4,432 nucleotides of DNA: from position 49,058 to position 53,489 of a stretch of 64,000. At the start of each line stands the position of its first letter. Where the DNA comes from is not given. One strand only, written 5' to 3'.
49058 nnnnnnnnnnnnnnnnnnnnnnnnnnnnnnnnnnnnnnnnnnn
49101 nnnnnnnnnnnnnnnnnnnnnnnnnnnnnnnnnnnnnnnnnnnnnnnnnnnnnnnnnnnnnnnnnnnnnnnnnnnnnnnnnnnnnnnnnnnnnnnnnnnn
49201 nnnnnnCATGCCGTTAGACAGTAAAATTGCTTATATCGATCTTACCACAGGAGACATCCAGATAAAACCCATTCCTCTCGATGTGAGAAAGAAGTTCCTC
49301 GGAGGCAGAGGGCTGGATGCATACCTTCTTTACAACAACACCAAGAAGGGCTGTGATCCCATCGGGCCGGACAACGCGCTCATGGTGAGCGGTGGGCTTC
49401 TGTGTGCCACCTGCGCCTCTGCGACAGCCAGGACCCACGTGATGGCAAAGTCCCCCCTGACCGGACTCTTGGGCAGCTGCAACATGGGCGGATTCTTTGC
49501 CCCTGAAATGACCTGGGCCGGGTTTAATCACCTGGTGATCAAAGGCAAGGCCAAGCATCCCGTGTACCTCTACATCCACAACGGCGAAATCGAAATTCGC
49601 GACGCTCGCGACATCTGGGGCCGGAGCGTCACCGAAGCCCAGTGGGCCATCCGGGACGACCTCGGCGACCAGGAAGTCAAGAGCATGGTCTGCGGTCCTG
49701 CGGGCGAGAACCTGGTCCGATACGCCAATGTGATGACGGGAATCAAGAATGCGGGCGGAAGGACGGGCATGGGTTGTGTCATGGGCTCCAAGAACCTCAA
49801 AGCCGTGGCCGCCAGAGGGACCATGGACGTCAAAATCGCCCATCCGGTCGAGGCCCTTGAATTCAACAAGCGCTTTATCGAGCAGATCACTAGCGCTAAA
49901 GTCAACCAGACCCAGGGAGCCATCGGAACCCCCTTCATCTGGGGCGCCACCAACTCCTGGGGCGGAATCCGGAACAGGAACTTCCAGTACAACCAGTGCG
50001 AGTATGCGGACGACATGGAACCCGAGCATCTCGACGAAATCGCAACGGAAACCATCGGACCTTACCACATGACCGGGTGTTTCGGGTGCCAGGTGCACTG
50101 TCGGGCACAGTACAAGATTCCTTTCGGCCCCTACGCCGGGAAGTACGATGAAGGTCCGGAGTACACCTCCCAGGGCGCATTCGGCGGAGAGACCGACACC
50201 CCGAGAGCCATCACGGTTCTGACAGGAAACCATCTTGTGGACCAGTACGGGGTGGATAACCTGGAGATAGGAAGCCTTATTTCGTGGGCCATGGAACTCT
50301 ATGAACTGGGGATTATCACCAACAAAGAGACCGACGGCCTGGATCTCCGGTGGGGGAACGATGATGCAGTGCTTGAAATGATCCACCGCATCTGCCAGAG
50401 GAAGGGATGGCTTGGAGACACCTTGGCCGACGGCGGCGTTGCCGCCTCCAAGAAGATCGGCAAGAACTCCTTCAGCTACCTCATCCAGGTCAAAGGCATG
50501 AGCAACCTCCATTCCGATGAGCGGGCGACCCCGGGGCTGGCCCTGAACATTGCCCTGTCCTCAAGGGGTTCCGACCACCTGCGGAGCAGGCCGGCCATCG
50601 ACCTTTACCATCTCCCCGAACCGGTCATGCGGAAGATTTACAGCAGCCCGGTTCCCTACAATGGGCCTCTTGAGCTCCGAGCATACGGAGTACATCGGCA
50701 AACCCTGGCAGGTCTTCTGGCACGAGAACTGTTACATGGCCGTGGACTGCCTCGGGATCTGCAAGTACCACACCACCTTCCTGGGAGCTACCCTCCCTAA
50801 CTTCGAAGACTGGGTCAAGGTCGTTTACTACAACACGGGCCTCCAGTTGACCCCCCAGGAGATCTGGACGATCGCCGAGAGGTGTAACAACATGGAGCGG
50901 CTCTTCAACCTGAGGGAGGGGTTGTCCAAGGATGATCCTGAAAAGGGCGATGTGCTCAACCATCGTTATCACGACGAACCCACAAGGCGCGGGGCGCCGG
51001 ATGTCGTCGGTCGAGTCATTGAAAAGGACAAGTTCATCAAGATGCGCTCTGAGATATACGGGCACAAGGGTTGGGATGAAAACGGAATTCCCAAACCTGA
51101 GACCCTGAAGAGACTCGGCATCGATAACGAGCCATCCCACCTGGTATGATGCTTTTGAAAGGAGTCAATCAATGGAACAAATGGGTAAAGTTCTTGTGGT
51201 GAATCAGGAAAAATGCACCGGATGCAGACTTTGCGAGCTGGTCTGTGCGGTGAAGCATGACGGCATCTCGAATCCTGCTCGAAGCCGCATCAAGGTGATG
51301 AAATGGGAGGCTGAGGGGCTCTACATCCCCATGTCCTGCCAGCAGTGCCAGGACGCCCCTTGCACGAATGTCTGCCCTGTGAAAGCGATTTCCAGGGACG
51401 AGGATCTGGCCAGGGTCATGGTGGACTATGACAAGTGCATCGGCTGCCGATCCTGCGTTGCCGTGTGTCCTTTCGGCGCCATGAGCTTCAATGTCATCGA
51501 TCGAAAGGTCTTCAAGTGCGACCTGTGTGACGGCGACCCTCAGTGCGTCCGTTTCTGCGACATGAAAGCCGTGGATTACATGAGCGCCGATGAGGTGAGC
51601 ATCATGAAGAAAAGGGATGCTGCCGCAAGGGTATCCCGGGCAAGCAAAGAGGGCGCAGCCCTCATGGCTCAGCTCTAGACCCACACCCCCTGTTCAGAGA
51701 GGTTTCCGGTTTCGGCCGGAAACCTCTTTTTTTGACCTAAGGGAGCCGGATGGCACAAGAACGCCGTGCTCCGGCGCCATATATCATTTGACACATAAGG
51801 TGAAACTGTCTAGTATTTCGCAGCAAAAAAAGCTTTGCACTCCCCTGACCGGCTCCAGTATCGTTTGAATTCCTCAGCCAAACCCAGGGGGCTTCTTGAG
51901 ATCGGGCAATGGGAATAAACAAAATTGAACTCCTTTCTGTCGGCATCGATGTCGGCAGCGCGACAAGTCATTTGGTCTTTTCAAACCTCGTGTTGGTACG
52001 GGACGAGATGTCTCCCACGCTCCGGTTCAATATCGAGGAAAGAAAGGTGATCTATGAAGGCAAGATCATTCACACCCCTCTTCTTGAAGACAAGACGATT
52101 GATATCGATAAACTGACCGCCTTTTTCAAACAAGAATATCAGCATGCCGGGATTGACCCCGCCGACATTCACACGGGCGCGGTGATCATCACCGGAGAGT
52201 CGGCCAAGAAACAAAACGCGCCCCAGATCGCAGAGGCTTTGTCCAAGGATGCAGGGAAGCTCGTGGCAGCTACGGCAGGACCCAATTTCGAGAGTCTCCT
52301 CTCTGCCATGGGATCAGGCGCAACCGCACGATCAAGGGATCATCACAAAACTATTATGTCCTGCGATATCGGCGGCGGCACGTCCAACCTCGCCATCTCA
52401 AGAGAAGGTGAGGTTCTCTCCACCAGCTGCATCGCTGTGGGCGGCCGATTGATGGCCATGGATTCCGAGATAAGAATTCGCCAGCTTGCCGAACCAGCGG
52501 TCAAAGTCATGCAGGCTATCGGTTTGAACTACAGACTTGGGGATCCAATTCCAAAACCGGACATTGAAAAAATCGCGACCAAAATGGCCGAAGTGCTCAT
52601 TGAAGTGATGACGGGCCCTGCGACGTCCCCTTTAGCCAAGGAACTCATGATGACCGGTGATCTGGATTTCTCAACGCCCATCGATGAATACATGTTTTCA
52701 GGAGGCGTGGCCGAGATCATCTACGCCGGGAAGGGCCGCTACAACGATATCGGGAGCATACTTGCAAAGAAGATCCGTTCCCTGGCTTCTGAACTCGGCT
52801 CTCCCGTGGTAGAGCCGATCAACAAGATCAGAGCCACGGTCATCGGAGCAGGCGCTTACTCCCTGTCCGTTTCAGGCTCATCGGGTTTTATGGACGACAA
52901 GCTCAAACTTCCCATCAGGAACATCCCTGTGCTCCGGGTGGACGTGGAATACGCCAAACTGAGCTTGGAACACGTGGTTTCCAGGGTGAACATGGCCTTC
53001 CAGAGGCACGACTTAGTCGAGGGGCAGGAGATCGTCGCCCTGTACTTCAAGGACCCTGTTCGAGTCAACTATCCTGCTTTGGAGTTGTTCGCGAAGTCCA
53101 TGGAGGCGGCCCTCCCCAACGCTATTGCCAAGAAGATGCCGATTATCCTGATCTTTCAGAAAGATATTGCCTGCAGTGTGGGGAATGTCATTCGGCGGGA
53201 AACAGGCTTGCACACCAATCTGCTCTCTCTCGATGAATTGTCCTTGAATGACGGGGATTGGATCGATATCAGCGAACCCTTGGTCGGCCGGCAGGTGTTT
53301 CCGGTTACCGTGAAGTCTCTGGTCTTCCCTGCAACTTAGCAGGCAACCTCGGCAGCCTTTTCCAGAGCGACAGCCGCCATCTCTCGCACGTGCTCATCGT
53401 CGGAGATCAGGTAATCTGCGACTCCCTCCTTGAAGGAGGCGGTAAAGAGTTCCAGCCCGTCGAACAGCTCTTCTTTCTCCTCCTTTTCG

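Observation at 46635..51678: IclR-controlled module that may couple a tungsten AOR to the membrane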

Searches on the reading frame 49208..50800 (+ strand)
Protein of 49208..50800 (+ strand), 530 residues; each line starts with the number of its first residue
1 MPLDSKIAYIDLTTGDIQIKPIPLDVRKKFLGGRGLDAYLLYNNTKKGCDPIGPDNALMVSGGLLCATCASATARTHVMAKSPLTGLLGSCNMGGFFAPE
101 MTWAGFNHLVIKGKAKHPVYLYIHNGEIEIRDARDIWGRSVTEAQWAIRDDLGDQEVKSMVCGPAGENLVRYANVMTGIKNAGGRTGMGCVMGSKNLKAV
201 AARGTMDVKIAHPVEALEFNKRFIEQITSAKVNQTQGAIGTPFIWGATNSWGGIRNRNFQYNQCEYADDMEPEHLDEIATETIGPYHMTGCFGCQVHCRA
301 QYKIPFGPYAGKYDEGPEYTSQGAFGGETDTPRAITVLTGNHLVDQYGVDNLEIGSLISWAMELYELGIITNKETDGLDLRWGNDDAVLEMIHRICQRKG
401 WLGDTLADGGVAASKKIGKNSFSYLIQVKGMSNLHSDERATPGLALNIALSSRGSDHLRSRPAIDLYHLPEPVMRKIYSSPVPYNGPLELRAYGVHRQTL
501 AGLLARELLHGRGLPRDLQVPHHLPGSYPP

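Call 3: search_protein_families(library=pfam, proteins=[window:49208-50800:+], max_evalue=0.01)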
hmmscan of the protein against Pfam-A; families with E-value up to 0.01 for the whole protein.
window:49208-50800:+ (530 aa): 2 families
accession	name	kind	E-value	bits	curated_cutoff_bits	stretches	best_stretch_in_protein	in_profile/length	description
PF02730.20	AFOR_N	-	8.6e-72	241.5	29.8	1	6-205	2-199/199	Aldehyde ferredoxin oxidoreductase, N-terminal domain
PF01314.23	AFOR_C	-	3.2e-61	208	27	1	219-472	2-247/385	Aldehyde ferredoxin oxidoreductase, domains 2 & 3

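Call 11: search_protein_families(library=ncbifam, proteins=[window:49208-50800:+], max_evalue=0.01)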
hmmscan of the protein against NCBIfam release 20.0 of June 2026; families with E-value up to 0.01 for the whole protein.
window:49208-50800:+ (530 aa): 2 families
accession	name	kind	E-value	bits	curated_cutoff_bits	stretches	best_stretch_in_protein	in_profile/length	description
NF007354.0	PRK09849.1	equivalog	6.4e-53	180.4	868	1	6-419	11-454/703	aldehyde ferredoxin oxidoreductase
NF040818.1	GAPOR_Arch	equivalog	3.5e-06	25.6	1300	1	47-127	43-122/654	glyceraldehyde-3-phosphate:ferredoxin oxidoreductase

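Call 65: find_encoding_contigs(protein=window:49208-50800:+, flank=3000, max_places=6)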
Protein window:49208-50800:+ (530 aa): no gene with exactly this product is on record in the collection.

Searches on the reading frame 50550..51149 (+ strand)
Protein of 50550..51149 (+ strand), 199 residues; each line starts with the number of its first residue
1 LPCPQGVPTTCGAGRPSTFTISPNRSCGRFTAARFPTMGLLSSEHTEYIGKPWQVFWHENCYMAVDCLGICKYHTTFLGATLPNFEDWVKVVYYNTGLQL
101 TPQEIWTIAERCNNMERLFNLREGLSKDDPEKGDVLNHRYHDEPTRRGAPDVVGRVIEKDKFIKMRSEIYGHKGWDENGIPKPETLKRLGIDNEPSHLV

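Call 3: search_protein_families(library=pfam, proteins=[window:50550-51149:+], max_evalue=0.01)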
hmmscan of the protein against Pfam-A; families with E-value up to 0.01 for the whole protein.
window:50550-51149:+ (199 aa): 1 family
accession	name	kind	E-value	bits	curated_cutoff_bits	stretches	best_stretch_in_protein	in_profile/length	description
PF01314.23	AFOR_C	-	4.2e-32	112.2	27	1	46-191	251-385/385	Aldehyde ferredoxin oxidoreductase, domains 2 & 3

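Call 11: search_protein_families(library=ncbifam, proteins=[window:50550-51149:+], max_evalue=0.01)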
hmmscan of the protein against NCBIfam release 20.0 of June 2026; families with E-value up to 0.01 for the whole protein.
window:50550-51149:+ (199 aa): 1 family
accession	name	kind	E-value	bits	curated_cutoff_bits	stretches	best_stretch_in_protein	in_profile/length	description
NF007354.0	PRK09849.1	equivalog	0.0004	19.1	868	1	95-192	591-689/703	aldehyde ferredoxin oxidoreductase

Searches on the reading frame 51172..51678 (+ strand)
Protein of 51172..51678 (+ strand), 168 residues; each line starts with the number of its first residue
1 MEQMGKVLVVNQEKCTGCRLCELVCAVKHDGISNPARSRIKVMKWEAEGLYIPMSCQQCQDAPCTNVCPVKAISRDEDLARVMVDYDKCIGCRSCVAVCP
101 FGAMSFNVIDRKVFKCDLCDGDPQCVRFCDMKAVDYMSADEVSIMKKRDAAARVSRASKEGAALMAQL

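Call 3: search_protein_families(library=pfam, proteins=[window:51172-51678:+], max_evalue=0.01)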
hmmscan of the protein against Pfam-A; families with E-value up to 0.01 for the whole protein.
window:51172-51678:+ (168 aa): 15 families
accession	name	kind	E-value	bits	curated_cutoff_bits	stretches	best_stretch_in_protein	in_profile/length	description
PF12838.12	Fer4_7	-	2.8e-15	56.9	27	2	56-103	2-52/52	4Fe-4S dicluster domain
PF12837.12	Fer4_6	-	2.1e-13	49.9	25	2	84-103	4-23/24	4Fe-4S binding domain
PF00037.32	Fer4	-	1.1e-12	47.7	21.1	2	83-104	2-23/24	4Fe-4S binding domain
PF13187.11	Fer4_9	-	1.9e-12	47.4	27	3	56-104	2-52/52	4Fe-4S dicluster domain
PF13247.11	Fer4_11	-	4.6e-12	46.4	26.2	1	49-133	3-94/100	4Fe-4S dicluster domain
PF13237.11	Fer4_10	-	1.5e-11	44.5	25.5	1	53-100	6-53/53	4Fe-4S dicluster domain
PF12797.12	Fer4_2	-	1.5e-10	40.7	24.5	2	81-101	2-22/22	4Fe-4S binding domain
PF14697.11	Fer4_21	-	1.1e-09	38.7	35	2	55-103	7-56/59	4Fe-4S dicluster domain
PF25160.1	LdpA_Fe-S-bd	-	8.2e-09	35.6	27.6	1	61-104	6-43/49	LdpA Fe-S cluster-binding domain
PF12800.12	Fer4_4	-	1.7e-06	28.3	24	1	87-102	2-17/17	4Fe-4S binding domain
PF13183.11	Fer4_8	-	2.7e-06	28.2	27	1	13-71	3-67/68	4Fe-4S dicluster domain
PF12798.12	Fer4_3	-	4.3e-05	24.5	27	1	89-103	1-15/15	4Fe-4S binding domain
PF13484.11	Fer4_16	-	4.4e-05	24.6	30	0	56-77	2-22/66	4Fe-4S double cluster binding domain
PF13534.11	Fer4_17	-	0.00046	21.1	22.2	0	88-101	1-14/61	4Fe-4S dicluster domain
PF13459.11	Fer4_15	-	0.0076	17.4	22.4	0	82-100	1-19/66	4Fe-4S single cluster domain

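Call 11: search_protein_families(library=ncbifam, proteins=[window:51172-51678:+], max_evalue=0.01)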
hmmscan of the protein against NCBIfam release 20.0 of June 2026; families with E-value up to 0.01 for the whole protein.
window:51172-51678:+ (168 aa): 83 families (the best 25 are shown)
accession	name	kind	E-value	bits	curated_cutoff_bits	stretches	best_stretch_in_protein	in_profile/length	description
NF045766.1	PhenlGlyoxDHPadI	equivalog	3.8e-27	95.1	700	1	8-142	7-141/443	NADH-dependent phenylglyoxylate dehydrogenase subunit beta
NF009408.0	PRK12769.1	equivalog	4.1e-25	88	1003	1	4-151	1-159/659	formate-dependent uric acid utilization protein AegA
NF007658.0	PRK10330.1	equivalog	1.8e-23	83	260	1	4-151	1-172/181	electron transport protein HydN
TIGR02951.1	DMSO_dmsB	equivalog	2.7e-23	82.8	214.1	1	10-142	6-156/161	DMSO/selenate family reductase complex B subunit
NF007382.0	PRK09898.1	equivalog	1.2e-22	80.4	213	1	7-142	60-206/208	ferredoxin-like protein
NF009451.0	PRK12809.1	equivalog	1.8e-21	76.1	1154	1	4-158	1-159/639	formate-dependent uric acid utilization protein YgfT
NF045797.1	DsrO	equivalog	2.3e-18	66.5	200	1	50-111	97-157/235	sulfate reduction electron transfer complex DsrMKJOP subunit DsrO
NF008134.0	PRK10882.1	equivalog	1e-17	64.2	263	1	49-149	106-218/329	hydrogenase 2 operon protein HybA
NF038355.1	FDH3_beta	equivalog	8e-17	61.8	240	1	9-124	6-126/180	formate dehydrogenase FDH3 subunit beta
TIGR03149.1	cyt_nit_nrfC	equivalog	8.2e-17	61.3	377.6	1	9-139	42-184/225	cytochrome c nitrite reductase Fe-S protein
NF041715.1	arsenate_red_ArrB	equivalog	1.3e-16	60.9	450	1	8-108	5-108/233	arsenate respiratory reductase iron-sulfur subunit ArrB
NF041782.1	mnquin_red_QrcC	equivalog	9.6e-16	58.2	400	1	8-112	3-124/239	menaquinone reductase iron-sulfur cluster-binding subunit QrcC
NF011569.0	PRK14993.1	equivalog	1.8e-13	50.5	416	1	8-120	46-163/244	tetrathionate reductase subunit TtrB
NF045715.1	sulf_resp_HmcB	equivalog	6.6e-13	48.4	420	1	46-143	97-202/307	sulfate respiration complex iron-sulfur protein HmcB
TIGR03478.1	DMSO_red_II_bet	subfamily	7e-12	44.9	480.7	1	50-120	125-195/321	DMSO reductase family type II enzyme, iron-sulfur subunit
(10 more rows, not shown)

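Call 21: search_solved_structures(query=window:51172-51678:+, max_evalue=0.00001)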
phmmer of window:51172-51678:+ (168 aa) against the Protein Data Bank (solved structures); distinct sequences matched with E-value up to 0.00001: 43.
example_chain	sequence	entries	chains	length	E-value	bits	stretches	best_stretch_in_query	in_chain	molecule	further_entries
9mqx_E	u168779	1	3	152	3.6e-45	156.9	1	4-155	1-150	Fe-S-cluster-containing hydrogenase subunit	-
8c0z_C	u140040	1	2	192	7.7e-41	142.9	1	4-155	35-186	Iron-sulfur cluster-binding protein potential subunit of aldehyde oxidoreductase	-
6x6u_B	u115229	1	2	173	2.6e-30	108.6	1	8-133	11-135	Oxidoreductase, Fe-S subunit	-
6x1o_B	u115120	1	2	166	3.5e-30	108.2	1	9-134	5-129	Oxidoreductase, Fe-S subunit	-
7qv7_A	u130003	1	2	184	1.4e-23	86.8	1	7-111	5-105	Hydrogen dependent carbon dioxide reductase subunit HycB3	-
7qv7_B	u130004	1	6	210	1.9e-22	83.1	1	3-106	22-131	Hydrogen dependent carbon dioxide reductase subunit HycB4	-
7z0s_B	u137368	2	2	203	8.9e-20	74.4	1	5-107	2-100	Formate hydrogenlyase subunit 2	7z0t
9sw6_G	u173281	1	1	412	1.7e-17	67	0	82-134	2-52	Polyferredoxin protein MvhB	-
6cz7_B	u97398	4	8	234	1.9e-17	66.8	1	8-108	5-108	4Fe-4S ferredoxin, iron-sulfur binding domain protein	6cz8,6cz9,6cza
4z3w_E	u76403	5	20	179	3.6e-14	56.1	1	5-136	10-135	Iron-sulfur cluster-binding oxidoreductase, putative benzoyl-CoA reductase electron transf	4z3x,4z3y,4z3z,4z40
1kqf_B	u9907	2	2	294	3.1e-13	53.1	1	50-149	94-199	FORMATE DEHYDROGENASE, NITRATE-INDUCIBLE, IRON-SULFUR SUBUNIT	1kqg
2ivf_B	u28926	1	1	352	3.6e-13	52.9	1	50-120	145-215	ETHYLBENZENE DEHYDROGENASE BETA-SUBUNIT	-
1q16_B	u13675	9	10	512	5.4e-12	49.1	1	50-119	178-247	Respiratory nitrate reductase 1 beta chain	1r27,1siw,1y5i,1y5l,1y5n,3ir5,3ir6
1y4z_B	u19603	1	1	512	1.3e-11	47.8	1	50-119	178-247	Respiratory nitrate reductase 1 beta chain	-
4ydd_B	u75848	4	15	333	1.5e-11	47.6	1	50-142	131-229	DMSO reductase family type II enzyme, iron-sulfur subunit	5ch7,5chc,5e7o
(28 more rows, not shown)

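Call 66: find_encoding_contigs(protein=window:51172-51678:+, flank=4000, max_places=8)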
Protein window:51172-51678:+ (168 aa): 14 contigs read that carry it; 8 places shown.
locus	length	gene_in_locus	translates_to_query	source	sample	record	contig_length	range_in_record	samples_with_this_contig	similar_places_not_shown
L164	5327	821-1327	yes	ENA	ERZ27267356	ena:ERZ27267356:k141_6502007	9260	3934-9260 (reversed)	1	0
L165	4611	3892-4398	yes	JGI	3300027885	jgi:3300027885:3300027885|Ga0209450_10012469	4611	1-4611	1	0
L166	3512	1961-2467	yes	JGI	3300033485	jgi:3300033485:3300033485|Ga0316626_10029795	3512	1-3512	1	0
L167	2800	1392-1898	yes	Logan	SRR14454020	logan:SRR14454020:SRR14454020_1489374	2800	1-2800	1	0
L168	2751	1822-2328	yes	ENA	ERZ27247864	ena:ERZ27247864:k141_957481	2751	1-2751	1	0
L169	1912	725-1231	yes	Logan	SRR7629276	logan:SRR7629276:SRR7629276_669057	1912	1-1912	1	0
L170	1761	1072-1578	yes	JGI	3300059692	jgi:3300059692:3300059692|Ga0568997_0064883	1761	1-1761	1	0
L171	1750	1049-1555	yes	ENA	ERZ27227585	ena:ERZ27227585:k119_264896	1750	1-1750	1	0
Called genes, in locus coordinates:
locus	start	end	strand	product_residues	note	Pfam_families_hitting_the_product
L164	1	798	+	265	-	?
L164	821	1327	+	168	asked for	PF12838:Fer4_7, PF13247:Fer4_11, PF13237:Fer4_10, PF25160:LdpA_Fe-S-bd, PF13187:Fer4_9 (weak), PF00037:Fer4, PF12797:Fer4_2 (weak), PF12837:Fer4_6, +4 more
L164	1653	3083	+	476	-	PF06277:EutA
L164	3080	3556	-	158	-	PF03205:MobB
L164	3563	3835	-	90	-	PF02597:ThiS (weak)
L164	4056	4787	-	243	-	PF00899:ThiF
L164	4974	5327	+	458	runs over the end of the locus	-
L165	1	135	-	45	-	?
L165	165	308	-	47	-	-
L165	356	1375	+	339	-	PF12838:Fer4_7 (faint), PF00037:Fer4 (faint), PF12837:Fer4_6 (faint), PF13237:Fer4_10 (weak), PF13187:Fer4_9 (weak)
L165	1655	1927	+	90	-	-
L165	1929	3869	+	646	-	PF02730:AFOR_N, PF01314:AFOR_C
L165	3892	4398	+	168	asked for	PF12838:Fer4_7, PF13247:Fer4_11, PF13237:Fer4_10, PF25160:LdpA_Fe-S-bd, PF13187:Fer4_9 (weak), PF00037:Fer4, PF12797:Fer4_2 (weak), PF12837:Fer4_6, +4 more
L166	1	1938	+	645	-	?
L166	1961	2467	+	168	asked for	PF12838:Fer4_7, PF13247:Fer4_11, PF13237:Fer4_10, PF25160:LdpA_Fe-S-bd, PF13187:Fer4_9 (weak), PF00037:Fer4, PF12797:Fer4_2 (weak), PF12837:Fer4_6, +4 more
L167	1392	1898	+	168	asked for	PF12838:Fer4_7, PF13247:Fer4_11, PF13237:Fer4_10, PF25160:LdpA_Fe-S-bd, PF13187:Fer4_9 (weak), PF00037:Fer4, PF12797:Fer4_2 (weak), PF12837:Fer4_6, +4 more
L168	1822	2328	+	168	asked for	PF12838:Fer4_7, PF13247:Fer4_11, PF13237:Fer4_10, PF25160:LdpA_Fe-S-bd, PF13187:Fer4_9 (weak), PF00037:Fer4, PF12797:Fer4_2 (weak), PF12837:Fer4_6, +4 more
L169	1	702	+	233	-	?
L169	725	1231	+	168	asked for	PF12838:Fer4_7, PF13247:Fer4_11, PF13237:Fer4_10, PF25160:LdpA_Fe-S-bd, PF13187:Fer4_9 (weak), PF00037:Fer4, PF12797:Fer4_2 (weak), PF12837:Fer4_6, +4 more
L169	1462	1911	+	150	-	?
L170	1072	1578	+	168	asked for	PF12838:Fer4_7, PF13247:Fer4_11, PF13237:Fer4_10, PF25160:LdpA_Fe-S-bd, PF13187:Fer4_9 (weak), PF00037:Fer4, PF12797:Fer4_2 (weak), PF12837:Fer4_6, +4 more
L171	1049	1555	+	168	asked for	PF12838:Fer4_7, PF13247:Fer4_11, PF13237:Fer4_10, PF25160:LdpA_Fe-S-bd, PF13187:Fer4_9 (weak), PF00037:Fer4, PF12797:Fer4_2 (weak), PF12837:Fer4_6, +4 more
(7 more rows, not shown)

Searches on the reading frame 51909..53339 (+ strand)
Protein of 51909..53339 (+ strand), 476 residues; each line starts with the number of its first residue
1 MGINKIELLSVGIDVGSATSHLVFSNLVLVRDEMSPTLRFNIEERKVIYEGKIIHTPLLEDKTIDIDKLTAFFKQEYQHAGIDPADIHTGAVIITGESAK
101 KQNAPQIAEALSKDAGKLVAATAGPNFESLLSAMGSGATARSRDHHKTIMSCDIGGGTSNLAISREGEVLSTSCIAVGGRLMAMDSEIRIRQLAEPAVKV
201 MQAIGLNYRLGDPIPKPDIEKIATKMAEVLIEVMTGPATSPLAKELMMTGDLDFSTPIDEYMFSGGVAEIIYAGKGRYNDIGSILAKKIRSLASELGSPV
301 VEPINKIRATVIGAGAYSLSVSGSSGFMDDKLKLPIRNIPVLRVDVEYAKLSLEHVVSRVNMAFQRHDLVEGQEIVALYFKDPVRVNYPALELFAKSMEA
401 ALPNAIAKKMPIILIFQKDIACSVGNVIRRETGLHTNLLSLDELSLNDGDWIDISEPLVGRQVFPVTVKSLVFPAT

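Call 3: search_protein_families(library=pfam, proteins=[window:51909-53339:+], max_evalue=0.01)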
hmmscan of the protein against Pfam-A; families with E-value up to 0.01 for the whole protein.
window:51909-53339:+ (476 aa): 3 families
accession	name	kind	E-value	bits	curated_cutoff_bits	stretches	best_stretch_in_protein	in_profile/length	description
PF06277.17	EutA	-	1.9e-135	452.8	27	1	7-473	2-474/475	Ethanolamine utilisation protein EutA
PF14450.12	FtsA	-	0.00048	20.9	31.8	1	152-202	3-53/127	Cell division protein FtsA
PF06723.19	MreB_Mbl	-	0.0018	17.6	27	1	128-188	129-184/327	MreB/Mbl protein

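Call 11: search_protein_families(library=ncbifam, proteins=[window:51909-53339:+], max_evalue=0.01)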
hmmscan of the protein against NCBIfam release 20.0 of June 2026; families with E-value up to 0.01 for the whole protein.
window:51909-53339:+ (476 aa): 6 families
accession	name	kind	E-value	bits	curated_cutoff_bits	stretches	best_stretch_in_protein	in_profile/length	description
NF007992.0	PRK10719.1-3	equivalog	1.5e-115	386.8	598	1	7-473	4-476/478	ethanolamine ammonia-lyase reactivating factor EutA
NF007993.0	PRK10719.1-4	equivalog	6.3e-88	295.7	769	1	4-475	2-467/467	ethanolamine ammonia-lyase reactivating factor EutA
NF007994.0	PRK10719.1-5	equivalog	2.9e-79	267.2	952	1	8-473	5-472/473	ethanolamine ammonia-lyase reactivating factor EutA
NF007991.0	PRK10719.1-1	equivalog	8.4e-69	232.4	799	1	4-475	2-467/467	ethanolamine ammonia-lyase reactivating factor EutA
TIGR01174.1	ftsA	equivalog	0.0079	15.3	175.85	0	148-186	197-235/371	cell division protein FtsA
TIGR03706.1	exo_poly_only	exception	0.0088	15.4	307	0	13-178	5-156/300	exopolyphosphatase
